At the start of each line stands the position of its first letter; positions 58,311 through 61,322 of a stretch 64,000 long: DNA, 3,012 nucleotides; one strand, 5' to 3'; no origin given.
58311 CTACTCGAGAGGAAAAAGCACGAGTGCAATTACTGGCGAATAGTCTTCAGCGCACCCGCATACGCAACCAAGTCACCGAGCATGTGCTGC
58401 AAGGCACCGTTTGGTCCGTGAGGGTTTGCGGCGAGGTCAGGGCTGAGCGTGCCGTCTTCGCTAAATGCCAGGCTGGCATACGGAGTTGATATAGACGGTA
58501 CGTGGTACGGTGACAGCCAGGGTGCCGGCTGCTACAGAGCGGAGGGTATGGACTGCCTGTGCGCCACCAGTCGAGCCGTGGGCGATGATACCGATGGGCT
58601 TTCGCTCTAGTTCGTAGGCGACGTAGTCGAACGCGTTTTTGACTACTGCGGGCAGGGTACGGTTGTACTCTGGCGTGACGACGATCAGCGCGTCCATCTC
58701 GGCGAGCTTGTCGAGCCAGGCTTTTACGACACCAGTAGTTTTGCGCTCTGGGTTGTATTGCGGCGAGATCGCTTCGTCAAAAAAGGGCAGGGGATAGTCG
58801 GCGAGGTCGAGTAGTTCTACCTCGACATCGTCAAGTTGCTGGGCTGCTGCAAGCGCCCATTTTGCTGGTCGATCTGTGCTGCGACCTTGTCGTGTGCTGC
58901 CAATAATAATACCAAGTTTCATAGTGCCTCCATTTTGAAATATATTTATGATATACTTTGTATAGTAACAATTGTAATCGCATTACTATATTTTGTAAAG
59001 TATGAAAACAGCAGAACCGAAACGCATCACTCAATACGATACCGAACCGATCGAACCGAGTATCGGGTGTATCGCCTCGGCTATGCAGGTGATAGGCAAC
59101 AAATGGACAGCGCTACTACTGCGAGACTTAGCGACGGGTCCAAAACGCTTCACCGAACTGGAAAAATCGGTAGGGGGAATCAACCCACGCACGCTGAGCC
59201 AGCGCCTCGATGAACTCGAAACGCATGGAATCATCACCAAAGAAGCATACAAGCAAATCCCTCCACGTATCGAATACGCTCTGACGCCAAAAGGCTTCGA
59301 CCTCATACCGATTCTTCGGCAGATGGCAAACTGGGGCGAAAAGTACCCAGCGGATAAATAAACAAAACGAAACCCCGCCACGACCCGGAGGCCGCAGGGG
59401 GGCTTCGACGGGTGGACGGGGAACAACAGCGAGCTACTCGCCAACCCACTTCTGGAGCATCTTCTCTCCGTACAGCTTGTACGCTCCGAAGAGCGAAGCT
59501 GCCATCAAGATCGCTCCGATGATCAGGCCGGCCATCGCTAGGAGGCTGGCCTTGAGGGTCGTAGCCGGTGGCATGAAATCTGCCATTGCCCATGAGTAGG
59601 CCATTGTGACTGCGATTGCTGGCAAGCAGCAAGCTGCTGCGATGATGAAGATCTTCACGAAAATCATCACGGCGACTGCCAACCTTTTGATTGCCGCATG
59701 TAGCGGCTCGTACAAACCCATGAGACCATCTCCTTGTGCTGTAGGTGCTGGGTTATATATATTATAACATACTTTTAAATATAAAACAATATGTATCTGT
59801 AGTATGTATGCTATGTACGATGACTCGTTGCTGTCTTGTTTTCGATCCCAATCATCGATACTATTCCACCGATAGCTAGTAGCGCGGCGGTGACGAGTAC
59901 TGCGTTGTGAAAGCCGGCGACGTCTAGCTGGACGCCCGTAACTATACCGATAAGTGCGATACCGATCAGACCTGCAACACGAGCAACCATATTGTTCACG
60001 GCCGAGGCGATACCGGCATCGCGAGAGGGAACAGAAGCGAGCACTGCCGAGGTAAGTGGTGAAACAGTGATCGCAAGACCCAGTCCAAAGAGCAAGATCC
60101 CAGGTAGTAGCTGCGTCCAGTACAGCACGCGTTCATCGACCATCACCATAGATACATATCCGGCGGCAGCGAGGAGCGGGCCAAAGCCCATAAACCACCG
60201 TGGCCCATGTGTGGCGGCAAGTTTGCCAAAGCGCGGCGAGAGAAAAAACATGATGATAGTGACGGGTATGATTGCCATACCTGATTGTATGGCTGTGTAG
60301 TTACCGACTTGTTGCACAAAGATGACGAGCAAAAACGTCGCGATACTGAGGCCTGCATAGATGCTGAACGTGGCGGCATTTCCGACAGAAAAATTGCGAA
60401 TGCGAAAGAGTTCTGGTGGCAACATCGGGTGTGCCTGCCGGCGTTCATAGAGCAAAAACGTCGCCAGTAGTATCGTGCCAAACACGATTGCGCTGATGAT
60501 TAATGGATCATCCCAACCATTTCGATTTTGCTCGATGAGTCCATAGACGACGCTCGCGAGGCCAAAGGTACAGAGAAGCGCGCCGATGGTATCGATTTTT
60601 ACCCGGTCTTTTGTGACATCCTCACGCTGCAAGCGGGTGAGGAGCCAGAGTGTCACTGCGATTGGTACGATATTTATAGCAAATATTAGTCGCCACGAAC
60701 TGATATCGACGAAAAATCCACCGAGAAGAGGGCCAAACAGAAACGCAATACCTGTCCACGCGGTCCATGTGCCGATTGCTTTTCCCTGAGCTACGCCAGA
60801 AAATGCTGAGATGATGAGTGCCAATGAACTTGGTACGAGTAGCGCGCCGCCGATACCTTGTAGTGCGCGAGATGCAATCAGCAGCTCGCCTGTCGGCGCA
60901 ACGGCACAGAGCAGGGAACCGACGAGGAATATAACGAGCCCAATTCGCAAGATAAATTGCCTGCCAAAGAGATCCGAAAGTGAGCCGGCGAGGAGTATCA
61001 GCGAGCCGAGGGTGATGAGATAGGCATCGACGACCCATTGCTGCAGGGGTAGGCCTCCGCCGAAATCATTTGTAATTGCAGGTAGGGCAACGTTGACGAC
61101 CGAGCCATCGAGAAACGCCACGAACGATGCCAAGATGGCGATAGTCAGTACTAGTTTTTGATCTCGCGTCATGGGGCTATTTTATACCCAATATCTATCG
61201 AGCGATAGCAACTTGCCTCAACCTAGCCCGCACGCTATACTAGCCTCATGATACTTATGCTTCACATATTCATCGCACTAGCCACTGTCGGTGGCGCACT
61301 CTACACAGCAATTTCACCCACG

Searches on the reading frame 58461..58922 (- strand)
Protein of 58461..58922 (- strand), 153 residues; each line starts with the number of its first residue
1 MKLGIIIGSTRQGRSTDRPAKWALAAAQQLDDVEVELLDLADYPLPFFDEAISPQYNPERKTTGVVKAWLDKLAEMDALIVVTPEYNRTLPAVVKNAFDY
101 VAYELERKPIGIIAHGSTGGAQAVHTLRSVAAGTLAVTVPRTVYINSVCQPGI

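Call 4: search_protein_families(library=pfam, proteins=[window:58461-58922:-], max_evalue=10)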
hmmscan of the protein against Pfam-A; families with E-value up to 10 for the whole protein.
window:58461-58922:- (153 aa): 3 families
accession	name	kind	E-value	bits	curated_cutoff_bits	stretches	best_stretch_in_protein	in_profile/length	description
PF03358.20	FMN_red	-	2.6e-35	121.7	24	1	1-146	1-148/152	NADPH-dependent FMN reductase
PF02525.22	Flavodoxin_2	-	1.9e-12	47.8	27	1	1-102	1-104/198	Flavodoxin-like fold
PF23866.1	DUF7224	-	0.1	13.1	27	1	14-79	39-104/143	Domain of unknown function (DUF7224)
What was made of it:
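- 58340..58922 (-): Native NAD(P)H-dependent FMN reductase immediately upstream on the same strand. Its frame is broken by a 1-nt insertion near 58486. No terminator lies between it and the islet. PF03358 E 2.6e-35 (call 4).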

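Call 5: search_protein_families(library=ncbifam, proteins=[window:58461-58922:-], max_evalue=10)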
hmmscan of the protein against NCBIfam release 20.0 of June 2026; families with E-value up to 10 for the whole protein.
window:58461-58922:- (153 aa): 6 families
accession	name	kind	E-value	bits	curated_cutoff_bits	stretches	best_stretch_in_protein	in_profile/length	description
TIGR03566.1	FMN_reduc_MsuE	equivalog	8.8e-08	32.1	212.5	1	8-145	7-141/174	FMN reductase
TIGR04037.1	LLM_duo_CE1759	subfamily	1.8e-05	24.5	175.9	1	60-145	57-145/199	CE1759 family FMN reductase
NF002370.0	PRK01355.1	subfamily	0.0016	18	143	1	63-102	65-104/199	FMN-dependent NADH-azoreductase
NF007280.0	PRK09739.1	equivalog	0.0034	17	162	1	29-101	31-105/199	NAD(P)H oxidoreductase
NF010075.0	PRK13556.1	subfamily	0.0049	16.8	188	1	58-102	72-116/208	FMN-dependent NADH-azoreductase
TIGR03567.1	FMN_reduc_SsuE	equivalog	0.04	13.8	164.05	1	65-127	55-120/171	NADPH-dependent FMN reductase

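Call 28: find_homologous_proteins(query=window:58461-58922:-, max_evalue=1e-10)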
Query window:58461-58922:- (153 aa): 854 proteins with E <= 1e-10 among 950 candidates; the best 120 are listed.
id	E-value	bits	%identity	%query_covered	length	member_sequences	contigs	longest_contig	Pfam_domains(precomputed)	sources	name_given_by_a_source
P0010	5.9e-95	333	100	100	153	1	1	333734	PF02525.23,PF03358.21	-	-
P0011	7.5e-80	284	90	95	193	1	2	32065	PF02525.23,PF03358.21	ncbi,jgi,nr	ncbi:MAG TPA: NAD(P)H-dependent oxidoreductase [Patescibacteria group bacterium]|jgi:NAD(P)H-depende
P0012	1.1e-76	273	83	97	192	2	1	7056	PF02525.23,PF03358.21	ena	-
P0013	2.6e-76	272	84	96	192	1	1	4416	PF02525.23,PF03358.21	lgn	-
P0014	1.4e-75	270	83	95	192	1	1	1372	PF02525.23,PF03358.21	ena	-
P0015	3.3e-70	252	77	97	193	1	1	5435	PF02525.23,PF03358.21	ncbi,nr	ncbi:NAD(P)H-dependent oxidoreductase [Candidatus Saccharibacteria bacterium]|nr:NAD(P)H-dependent o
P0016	3.6e-70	252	77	97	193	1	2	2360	PF02525.23,PF03358.21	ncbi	-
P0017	5.1e-70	252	77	97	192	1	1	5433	PF02525.23,PF03358.21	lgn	-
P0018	6.8e-70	251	77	97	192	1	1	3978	PF02525.23,PF03358.21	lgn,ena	-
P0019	3.4e-69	249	75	97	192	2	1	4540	PF02525.23,PF03358.21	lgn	-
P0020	6.0e-69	248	79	95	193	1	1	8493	PF02525.23,PF03358.21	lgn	-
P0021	2.9e-67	243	72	97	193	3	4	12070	PF02525.23,PF03358.21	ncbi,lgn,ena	-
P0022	4.5e-66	239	70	97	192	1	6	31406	PF02525.23,PF03358.21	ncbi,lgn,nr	ncbi:NAD(P)H-dependent oxidoreductase [Candidatus Saccharibacteria bacterium]|nr:NAD(P)H-dependent o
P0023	5.0e-64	232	73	95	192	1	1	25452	PF02525.23,PF03358.21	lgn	-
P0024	5.6e-63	229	72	95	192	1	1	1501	PF02525.23,PF03358.21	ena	-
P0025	1.5e-62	228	71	95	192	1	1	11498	PF02525.23,PF03358.21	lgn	-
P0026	1.6e-62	228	69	97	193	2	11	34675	PF02525.23,PF03358.21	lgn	-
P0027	3.0e-62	227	68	97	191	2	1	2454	PF02525.23,PF03358.21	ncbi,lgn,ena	-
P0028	2.6e-61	224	68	95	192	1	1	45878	PF02525.23,PF03358.21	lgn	-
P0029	4.2e-61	223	71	95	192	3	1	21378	PF02525.23,PF03358.21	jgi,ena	-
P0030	7.3e-61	222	71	95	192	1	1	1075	PF02525.23,PF03358.21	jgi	-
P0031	8.9e-61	222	70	95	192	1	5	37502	PF02525.23,PF03358.21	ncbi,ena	-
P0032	1.7e-60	221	70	95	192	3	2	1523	PF02525.23,PF03358.21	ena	-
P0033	2.9e-60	220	68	95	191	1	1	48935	PF02525.23,PF03358.21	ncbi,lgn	-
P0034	3.4e-60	220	70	95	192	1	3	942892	PF02525.23,PF03358.21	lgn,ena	-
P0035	3.9e-60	220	67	95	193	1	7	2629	PF02525.23,PF03358.21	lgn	-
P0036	8.9e-60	219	69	95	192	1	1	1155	PF02525.23,PF03358.21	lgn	-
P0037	5.5e-59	216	64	100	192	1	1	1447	PF02525.23,PF03358.21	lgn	-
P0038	7.6e-59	216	68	95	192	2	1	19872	PF02525.23,PF03358.21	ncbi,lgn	-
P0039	3.4e-58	213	67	95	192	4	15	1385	PF02525.23,PF03358.21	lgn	-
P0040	9.1e-58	212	66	95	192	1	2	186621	PF02525.23,PF03358.21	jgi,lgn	jgi:NAD(P)H-dependent FMN reductase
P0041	1.6e-57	211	69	93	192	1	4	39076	PF02525.23,PF03358.21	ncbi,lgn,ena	-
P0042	1.8e-57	211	69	94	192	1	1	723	PF02525.23,PF03358.21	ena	-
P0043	1.8e-57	211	69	95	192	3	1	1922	PF02525.23,PF03358.21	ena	-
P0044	2.6e-57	211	67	94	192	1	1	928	PF02525.23,PF03358.21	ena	-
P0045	3.1e-56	207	66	95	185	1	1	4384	PF02525.23,PF03358.21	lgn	-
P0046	9.2e-56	206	66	95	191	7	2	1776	PF02525.23,PF03358.21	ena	-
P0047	2.2e-55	204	65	95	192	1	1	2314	PF02525.23,PF03358.21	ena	-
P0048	5.7e-55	203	62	95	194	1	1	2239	PF02525.23,PF03358.21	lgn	-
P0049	5.8e-55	203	62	95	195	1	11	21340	PF02525.23,PF03358.21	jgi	jgi:NAD(P)H-dependent FMN reductase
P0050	9.6e-55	202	64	95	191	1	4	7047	PF02525.23,PF03358.21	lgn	-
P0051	2.3e-54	201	64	95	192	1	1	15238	PF02525.23,PF03358.21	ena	-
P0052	3.4e-54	200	63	95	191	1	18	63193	PF02525.23,PF03358.21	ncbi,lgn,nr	ncbi:MAG: hypothetical protein QG629_596 [Patescibacteria group bacterium]|nr:NAD(P)H-dependent oxid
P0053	1.7e-53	198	61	95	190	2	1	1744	PF02525.23,PF03358.21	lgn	-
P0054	2.6e-53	198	65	95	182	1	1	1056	PF02525.23,PF03358.21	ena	-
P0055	5.5e-53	197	62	95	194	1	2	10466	PF02525.23,PF03358.21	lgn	-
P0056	6.6e-53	196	61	95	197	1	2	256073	PF02525.23,PF03358.21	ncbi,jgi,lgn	-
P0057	7.9e-53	196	64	93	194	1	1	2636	PF02525.23,PF03358.21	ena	-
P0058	8.2e-53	196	60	95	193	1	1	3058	PF02525.23,PF03358.21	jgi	jgi:NAD(P)H-dependent FMN reductase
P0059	8.4e-53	196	63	95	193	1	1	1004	PF02525.23,PF03358.21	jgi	jgi:NAD(P)H-dependent FMN reductase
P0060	1.2e-52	196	61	95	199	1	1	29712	PF02525.23,PF03358.21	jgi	jgi:NAD(P)H-dependent FMN reductase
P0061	1.4e-52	195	63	95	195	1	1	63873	PF02525.23,PF03358.21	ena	-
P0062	1.5e-52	195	64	95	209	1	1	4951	PF02525.23,PF03358.21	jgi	jgi:NAD(P)H-dependent FMN reductase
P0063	1.5e-52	195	63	95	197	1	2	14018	PF02525.23,PF03358.21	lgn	-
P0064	1.5e-52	195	61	95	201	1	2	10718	PF02525.23,PF03358.21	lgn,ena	-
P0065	1.5e-52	195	63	95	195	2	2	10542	PF02525.23,PF03358.21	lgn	-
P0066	1.6e-52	195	64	93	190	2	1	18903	PF02525.23,PF03358.21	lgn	-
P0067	1.8e-52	195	61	95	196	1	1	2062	PF02525.23,PF03358.21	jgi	jgi:NAD(P)H-dependent FMN reductase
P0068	2.0e-52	195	60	95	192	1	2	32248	PF02525.23,PF03358.21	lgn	-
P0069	2.3e-52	195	60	95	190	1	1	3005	PF02525.23,PF03358.21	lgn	-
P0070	4.7e-52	194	64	92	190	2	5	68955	PF02525.23,PF03358.21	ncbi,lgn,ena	-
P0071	5.7e-52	193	61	95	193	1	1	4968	PF02525.23,PF03358.21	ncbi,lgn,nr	ncbi:MAG TPA: NAD(P)H-dependent oxidoreductase [Candidatus Saccharimonadales bacterium]|nr:NAD(P)H-d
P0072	5.8e-52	193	61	95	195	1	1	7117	PF02525.23,PF03358.21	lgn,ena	-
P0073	7.2e-52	193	58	97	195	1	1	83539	PF02525.23,PF03358.21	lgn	-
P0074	7.3e-52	193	60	95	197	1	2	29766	PF02525.23,PF03358.21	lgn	-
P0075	7.3e-52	193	62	95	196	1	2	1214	PF02525.23,PF03358.21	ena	-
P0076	7.6e-52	193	59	96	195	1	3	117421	PF02525.23,PF03358.21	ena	-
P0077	8.4e-52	193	64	92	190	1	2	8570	PF02525.23,PF03358.21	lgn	-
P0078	9.6e-52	193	60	95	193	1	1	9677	PF02525.23,PF03358.21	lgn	-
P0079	1.1e-51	192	60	96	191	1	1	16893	PF02525.23,PF03358.21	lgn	-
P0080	1.5e-51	192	61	95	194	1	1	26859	PF02525.23,PF03358.21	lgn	-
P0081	1.6e-51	192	61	95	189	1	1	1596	PF02525.23,PF03358.21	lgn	-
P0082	1.7e-51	192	61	95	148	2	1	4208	PF02525.23,PF03358.21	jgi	jgi:NAD(P)H-dependent FMN reductase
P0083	1.7e-51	192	59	95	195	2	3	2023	PF02525.23,PF03358.21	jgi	jgi:NAD(P)H-dependent FMN reductase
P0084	1.8e-51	192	58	100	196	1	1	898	PF02525.23,PF03358.21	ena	-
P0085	1.9e-51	192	57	99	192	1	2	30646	PF02525.23,PF03358.21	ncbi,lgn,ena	-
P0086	2.1e-51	191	58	97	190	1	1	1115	PF02525.23,PF03358.21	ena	-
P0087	2.4e-51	191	59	95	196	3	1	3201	PF02525.23,PF03358.21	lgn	-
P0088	2.4e-51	191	62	95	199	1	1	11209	PF02525.23,PF03358.21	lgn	-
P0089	2.6e-51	191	61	96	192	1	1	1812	PF02525.23,PF03358.21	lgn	-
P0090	2.6e-51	191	62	95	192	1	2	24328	PF02525.23,PF03358.21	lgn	-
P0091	3.4e-51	191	57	96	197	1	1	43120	PF02525.23,PF03358.21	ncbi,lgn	-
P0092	3.9e-51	191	61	95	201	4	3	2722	PF02525.23,PF03358.21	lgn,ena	-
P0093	4.4e-51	190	61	95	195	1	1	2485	PF02525.23,PF03358.21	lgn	-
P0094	4.4e-51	190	59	95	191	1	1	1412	PF02525.23,PF03358.21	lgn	-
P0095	4.6e-51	190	61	95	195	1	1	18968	PF02525.23,PF03358.21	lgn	-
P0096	4.8e-51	190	63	95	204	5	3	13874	PF02525.23,PF03358.21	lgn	-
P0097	4.9e-51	190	61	95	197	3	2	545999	PF02525.23,PF03358.21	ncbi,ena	ncbi:MAG: NAD(P)H-dependent oxidoreductase [Patescibacteria group bacterium]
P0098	6.2e-51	190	61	95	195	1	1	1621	PF02525.23,PF03358.21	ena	-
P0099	7.6e-51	190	63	95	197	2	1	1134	PF02525.23,PF03358.21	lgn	-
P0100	7.7e-51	190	56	100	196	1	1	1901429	PF02525.23,PF03358.21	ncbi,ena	-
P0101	1.4e-50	189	59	95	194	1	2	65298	PF02525.23,PF03358.21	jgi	jgi:NAD(P)H-dependent FMN reductase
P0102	1.7e-50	189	59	95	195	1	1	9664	PF02525.23,PF03358.21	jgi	jgi:NAD(P)H-dependent FMN reductase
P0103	1.8e-50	188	59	95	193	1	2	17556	PF02525.23,PF03358.21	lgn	-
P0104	1.9e-50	188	61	95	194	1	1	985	PF02525.23,PF03358.21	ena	-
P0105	2.0e-50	188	61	95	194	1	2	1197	PF02525.23,PF03358.21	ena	-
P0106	2.1e-50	188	59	95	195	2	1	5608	PF02525.23,PF03358.21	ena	-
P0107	2.1e-50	188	59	95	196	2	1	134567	PF02525.23,PF03358.21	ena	-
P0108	2.2e-50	188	61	95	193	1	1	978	PF02525.23,PF03358.21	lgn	-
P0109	2.3e-50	188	59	98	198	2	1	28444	PF02525.23,PF03358.21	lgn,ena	-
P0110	2.7e-50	188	60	95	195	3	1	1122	PF02525.23,PF03358.21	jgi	jgi:NAD(P)H-dependent FMN reductase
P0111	2.7e-50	188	59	95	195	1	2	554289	PF02525.23,PF03358.21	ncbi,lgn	-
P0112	2.9e-50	188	63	95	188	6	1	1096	PF02525.23,PF03358.21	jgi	-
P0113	3.3e-50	188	58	95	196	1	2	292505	PF02525.23,PF03358.21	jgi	jgi:NAD(P)H-dependent FMN reductase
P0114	3.6e-50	187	59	95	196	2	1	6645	PF02525.23,PF03358.21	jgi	jgi:NAD(P)H-dependent FMN reductase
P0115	3.9e-50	187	58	95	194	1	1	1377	PF02525.23,PF03358.21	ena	-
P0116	4.2e-50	187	59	95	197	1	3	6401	PF02525.23,PF03358.21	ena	-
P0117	4.9e-50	187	57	95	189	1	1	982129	PF02525.23,PF03358.21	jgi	jgi:NAD(P)H-dependent FMN reductase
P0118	5.2e-50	187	59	95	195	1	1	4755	PF02525.23,PF03358.21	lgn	-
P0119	5.9e-50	187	57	99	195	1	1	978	PF02525.23,PF03358.21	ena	-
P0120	6.8e-50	187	59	95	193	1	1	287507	PF02525.23,PF03358.21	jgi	-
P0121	6.8e-50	187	60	95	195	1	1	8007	PF02525.23,PF03358.21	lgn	-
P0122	8.5e-50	186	58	95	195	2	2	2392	PF02525.23,PF03358.21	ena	-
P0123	8.6e-50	186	61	95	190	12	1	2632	PF02525.23,PF03358.21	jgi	jgi:NAD(P)H-dependent FMN reductase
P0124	9.5e-50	186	55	99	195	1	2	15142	PF02525.23,PF03358.21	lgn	-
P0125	1.0e-49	186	57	95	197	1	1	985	PF02525.23,PF03358.21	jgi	jgi:NAD(P)H-dependent FMN reductase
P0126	1.1e-49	186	60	95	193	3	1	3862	PF02525.23,PF03358.21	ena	-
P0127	1.3e-49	186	59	95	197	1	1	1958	PF02525.23,PF03358.21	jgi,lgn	jgi:NAD(P)H-dependent FMN reductase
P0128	1.3e-49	186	63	92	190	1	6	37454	PF02525.23,PF03358.21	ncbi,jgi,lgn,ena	jgi:NAD(P)H-dependent FMN reductase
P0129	1.4e-49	186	57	95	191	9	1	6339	PF02525.23,PF03358.21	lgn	-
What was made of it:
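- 58340..58922 (-): Homologues are 77-90% identical in Patescibacteria/Saccharibacteria and 192-193 aa long (call 28).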

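Call 30: find_encoding_contigs(protein=P0011, flank=10000)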
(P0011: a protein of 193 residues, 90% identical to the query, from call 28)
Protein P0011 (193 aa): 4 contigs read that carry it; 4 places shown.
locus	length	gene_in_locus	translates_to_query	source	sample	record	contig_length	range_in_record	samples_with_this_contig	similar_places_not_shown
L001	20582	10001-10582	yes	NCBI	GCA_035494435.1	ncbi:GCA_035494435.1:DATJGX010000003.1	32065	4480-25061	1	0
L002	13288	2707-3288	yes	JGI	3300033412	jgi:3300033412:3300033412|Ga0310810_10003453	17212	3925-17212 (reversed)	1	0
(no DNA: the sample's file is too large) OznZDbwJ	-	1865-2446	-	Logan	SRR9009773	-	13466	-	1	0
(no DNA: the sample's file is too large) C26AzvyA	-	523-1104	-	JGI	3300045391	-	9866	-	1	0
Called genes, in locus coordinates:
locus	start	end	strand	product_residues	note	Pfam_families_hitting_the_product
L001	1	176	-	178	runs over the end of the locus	PF00929:RNase_T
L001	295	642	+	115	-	-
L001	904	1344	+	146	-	-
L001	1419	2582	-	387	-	PF02812:ELFV_dehydrog_N, PF00208:ELFV_dehydrog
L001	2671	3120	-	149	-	PF01741:MscL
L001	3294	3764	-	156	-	-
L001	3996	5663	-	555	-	PF03485:Arg_tRNA_synt_N, PF00750:tRNA-synt_1d, PF00133:tRNA-synt_1 (faint), PF05746:DALR_1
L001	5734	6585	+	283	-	-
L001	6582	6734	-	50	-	-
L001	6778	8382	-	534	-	PF06418:CTP_synth_N, PF00117:GATase, PF07722:Peptidase_C26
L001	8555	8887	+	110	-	-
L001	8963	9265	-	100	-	PF04248:NTP_transf_9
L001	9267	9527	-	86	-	-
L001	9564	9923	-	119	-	PF01638:HxlR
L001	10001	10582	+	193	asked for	PF02525:Flavodoxin_2, PF03358:FMN_red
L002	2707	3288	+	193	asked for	PF02525:Flavodoxin_2, PF03358:FMN_red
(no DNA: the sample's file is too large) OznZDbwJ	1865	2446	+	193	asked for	PF02525:Flavodoxin_2, PF03358:FMN_red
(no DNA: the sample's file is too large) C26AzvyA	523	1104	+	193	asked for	PF02525:Flavodoxin_2, PF03358:FMN_red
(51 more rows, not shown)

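Call 32: find_encoding_contigs(protein=P0012, flank=6000, max_places=3)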
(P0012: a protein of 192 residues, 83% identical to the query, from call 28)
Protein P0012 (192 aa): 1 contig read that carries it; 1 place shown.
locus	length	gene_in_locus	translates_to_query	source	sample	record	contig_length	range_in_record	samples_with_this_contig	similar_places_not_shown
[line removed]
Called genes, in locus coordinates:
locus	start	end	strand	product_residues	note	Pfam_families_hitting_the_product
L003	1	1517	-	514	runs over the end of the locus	?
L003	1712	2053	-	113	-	-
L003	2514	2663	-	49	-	-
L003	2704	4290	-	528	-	PF06418:CTP_synth_N, PF00117:GATase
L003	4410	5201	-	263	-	-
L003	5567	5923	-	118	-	PF01638:HxlR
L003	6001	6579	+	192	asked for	PF02525:Flavodoxin_2, PF03358:FMN_red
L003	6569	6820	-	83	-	-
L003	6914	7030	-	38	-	?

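Call 33: find_encoding_contigs(protein=P0020, flank=6000, max_places=3)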
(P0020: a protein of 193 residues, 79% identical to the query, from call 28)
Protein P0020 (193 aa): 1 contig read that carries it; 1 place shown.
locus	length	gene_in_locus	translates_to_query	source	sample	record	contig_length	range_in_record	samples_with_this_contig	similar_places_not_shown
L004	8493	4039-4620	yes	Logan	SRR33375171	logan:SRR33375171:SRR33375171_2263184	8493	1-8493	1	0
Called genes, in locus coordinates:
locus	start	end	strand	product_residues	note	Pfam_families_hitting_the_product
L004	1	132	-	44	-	?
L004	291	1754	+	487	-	-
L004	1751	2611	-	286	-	-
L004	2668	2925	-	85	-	-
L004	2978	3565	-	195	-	-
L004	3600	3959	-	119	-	PF01638:HxlR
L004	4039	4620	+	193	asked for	PF02525:Flavodoxin_2, PF03358:FMN_red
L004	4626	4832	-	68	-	-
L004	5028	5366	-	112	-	-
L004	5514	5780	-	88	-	-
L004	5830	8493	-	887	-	?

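Call 34: find_encoding_contigs(protein=P0022, flank=6000, max_places=3)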
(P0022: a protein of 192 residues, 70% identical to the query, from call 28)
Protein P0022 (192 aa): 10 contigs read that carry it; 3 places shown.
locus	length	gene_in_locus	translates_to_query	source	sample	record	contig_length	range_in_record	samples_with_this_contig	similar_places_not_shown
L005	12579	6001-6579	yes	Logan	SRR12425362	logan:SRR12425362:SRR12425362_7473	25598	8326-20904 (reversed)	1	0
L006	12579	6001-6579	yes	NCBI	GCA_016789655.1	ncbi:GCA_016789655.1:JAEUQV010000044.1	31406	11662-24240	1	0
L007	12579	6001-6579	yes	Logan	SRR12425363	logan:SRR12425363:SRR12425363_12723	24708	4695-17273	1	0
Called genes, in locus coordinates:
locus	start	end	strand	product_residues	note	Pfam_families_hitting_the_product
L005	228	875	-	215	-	PF04203:Sortase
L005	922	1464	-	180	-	-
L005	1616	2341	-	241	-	-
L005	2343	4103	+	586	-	PF03485:Arg_tRNA_synt_N, PF00750:tRNA-synt_1d, PF05746:DALR_1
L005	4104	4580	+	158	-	PF08719:NADAR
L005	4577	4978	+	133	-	PF01741:MscL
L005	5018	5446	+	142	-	PF01641:SelR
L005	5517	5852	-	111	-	PF01638:HxlR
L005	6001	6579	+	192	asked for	PF02525:Flavodoxin_2, PF03358:FMN_red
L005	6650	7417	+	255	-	-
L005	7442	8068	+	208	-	PF01370:Epimerase, PF05368:NmrA, PF13460:NAD_binding_10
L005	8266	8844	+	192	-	PF00929:RNase_T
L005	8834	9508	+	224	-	PF00702:Hydrolase, PF12710:HAD (weak), PF13419:HAD_2, PF13242:Hydrolase_like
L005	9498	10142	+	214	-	PF00702:Hydrolase, PF12710:HAD (weak), PF13419:HAD_2, PF13242:Hydrolase_like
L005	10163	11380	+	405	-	PF09587:PGA_cap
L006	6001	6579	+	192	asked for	PF02525:Flavodoxin_2, PF03358:FMN_red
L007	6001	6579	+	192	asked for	PF02525:Flavodoxin_2, PF03358:FMN_red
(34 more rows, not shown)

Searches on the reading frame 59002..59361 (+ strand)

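Call 4: search_protein_families(library=pfam, proteins=[window:59002-59361:+], max_evalue=10)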
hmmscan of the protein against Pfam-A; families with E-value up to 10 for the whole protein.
window:59002-59361:+ (119 aa): 9 families
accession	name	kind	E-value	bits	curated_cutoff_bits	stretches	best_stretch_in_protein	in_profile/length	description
PF01638.23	HxlR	-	7.3e-30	103.1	20.8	1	30-116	1-87/91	HxlR-like helix-turn-helix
PF03551.20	PadR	-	0.00099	19.5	27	1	52-98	18-69/75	Transcriptional regulator PadR-like family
PF25213.1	HVO_A0261_N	-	0.0067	16.7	35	1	39-98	16-67/86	HVO_A0261 N-terminal domain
PF04182.18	B-block_TFIIIC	-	0.049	14.1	22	1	52-83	23-53/73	B-block binding subunit of TFIIIC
PF12840.13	HTH_20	-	0.071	13.5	27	1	40-80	10-50/51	Helix-turn-helix domain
PF14947.12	HTH_45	-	0.093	13.2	25.5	1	41-110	13-74/77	Winged helix-turn-helix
PF01047.28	MarR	-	0.093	13.1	24.6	1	46-81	16-50/59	MarR family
PF13601.12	HTH_34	-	0.19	12.3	27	1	60-99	26-66/80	Winged helix DNA-binding domain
PF01022.26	HTH_5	-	0.21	11.9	22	1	39-80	7-47/47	Bacterial regulatory protein, arsR family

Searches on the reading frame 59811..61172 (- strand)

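Call 16: search_protein_families(library=pfam, proteins=[window:59811-61172:-], max_evalue=0.001)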
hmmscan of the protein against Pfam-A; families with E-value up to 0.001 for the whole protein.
window:59811-61172:- (453 aa): 2 families
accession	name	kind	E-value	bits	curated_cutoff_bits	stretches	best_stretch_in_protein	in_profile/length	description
PF07690.21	MFS_1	-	1.3e-52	179.3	33.4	2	13-404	2-346/347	Major Facilitator Superfamily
PF05977.19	MFS_3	-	0.00057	18.9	27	0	58-195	61-202/524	Transmembrane secretion effector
